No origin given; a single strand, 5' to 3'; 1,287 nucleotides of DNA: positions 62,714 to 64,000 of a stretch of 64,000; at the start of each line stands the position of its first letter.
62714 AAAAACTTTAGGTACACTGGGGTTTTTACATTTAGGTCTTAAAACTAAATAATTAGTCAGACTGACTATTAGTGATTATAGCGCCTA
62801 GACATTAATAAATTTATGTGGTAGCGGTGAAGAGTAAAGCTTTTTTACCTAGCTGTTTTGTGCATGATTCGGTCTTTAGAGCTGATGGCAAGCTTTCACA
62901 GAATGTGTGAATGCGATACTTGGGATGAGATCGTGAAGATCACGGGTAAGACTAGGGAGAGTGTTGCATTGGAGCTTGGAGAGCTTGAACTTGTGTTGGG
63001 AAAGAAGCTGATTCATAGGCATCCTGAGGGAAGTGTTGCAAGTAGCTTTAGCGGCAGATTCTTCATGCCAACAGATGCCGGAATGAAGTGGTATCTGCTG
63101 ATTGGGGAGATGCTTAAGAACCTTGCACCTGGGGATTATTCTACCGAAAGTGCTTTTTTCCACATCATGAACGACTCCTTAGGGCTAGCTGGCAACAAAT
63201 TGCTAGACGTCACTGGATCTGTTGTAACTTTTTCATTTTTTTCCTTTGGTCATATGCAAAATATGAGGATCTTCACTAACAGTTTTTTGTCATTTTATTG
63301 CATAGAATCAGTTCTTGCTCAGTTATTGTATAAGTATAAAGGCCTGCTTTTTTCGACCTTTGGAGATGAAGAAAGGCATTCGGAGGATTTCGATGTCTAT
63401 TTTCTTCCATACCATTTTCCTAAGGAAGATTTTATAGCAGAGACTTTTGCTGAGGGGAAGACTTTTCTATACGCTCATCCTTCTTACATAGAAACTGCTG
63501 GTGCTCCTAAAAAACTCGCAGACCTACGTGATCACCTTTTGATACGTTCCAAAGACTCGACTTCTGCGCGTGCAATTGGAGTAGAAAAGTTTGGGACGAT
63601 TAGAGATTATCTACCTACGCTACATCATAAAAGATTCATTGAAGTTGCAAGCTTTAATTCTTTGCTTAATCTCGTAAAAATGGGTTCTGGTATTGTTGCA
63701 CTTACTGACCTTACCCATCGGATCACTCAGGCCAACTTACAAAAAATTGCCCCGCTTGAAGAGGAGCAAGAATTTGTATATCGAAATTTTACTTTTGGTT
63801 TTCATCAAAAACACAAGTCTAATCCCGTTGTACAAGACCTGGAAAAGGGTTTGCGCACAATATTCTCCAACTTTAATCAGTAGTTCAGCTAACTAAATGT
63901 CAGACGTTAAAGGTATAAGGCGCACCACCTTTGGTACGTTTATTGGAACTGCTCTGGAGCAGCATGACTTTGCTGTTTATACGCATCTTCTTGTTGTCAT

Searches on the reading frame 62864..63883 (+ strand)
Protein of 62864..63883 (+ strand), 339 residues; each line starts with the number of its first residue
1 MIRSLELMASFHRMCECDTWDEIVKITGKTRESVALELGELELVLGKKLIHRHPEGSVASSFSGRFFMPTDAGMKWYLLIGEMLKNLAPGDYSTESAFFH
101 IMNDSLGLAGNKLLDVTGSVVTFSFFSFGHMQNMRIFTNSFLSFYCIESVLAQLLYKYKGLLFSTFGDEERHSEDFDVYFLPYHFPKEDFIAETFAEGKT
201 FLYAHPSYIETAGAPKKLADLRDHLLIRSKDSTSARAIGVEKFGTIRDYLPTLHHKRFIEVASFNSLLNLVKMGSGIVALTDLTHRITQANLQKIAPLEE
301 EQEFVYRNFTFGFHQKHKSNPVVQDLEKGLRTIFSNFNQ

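Call 84: find_encoding_contigs(protein=window:62864-63883:+, flank=10000, max_places=3)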
Protein window:62864-63883:+ (339 aa): 6 contigs read that carry it; 3 places shown.
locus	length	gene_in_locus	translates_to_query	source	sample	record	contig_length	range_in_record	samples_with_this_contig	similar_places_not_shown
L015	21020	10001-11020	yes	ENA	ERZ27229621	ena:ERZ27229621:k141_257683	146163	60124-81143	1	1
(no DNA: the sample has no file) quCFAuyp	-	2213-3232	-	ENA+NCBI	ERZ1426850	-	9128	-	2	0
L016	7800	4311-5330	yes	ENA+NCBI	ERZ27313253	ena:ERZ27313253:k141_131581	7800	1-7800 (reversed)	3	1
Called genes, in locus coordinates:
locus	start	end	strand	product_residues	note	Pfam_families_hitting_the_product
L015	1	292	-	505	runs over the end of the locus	PF02789:Peptidase_M17_N, PF00883:Peptidase_M17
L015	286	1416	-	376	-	PF06965:Na_H_antiport_1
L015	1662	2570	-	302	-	PF16881:LIAS_N (weak), PF04055:Radical_SAM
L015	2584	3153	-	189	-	PF04280:Tim44 (faint)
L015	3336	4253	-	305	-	PF02899:Phage_int_SAM_1, PF00589:Phage_integrase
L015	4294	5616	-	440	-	PF10396:TrmE_N, PF12631:MnmE_helical, PF01926:MMR_HSR1, PF02421:FeoB_N (weak)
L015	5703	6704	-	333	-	PF00268:Ribonuc_red_sm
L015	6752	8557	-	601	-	PF00317:Ribonuc_red_lgN, PF02867:Ribonuc_red_lgC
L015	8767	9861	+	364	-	PF03462:PCRF, PF00472:RF-1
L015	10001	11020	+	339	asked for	PF03466:LysR_substrate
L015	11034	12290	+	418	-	PF00083:Sugar_tr, PF07690:MFS_1, PF00083:Sugar_tr (weak), PF07690:MFS_1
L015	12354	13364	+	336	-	PF03466:LysR_substrate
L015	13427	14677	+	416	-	PF00083:Sugar_tr, PF07690:MFS_1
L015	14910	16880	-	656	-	PF17764:PriA_3primeBD, PF00270:DEAD, PF04851:ResIII, PF18319:Zn_ribbon_PriA (weak), PF00271:Helicase_C (weak), PF18074:PriA_C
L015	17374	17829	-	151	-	PF22817:ApeP-like, PF07977:FabA, PF22818:ApeI-like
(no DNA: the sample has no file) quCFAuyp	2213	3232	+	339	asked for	PF03466:LysR_substrate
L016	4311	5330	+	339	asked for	PF03466:LysR_substrate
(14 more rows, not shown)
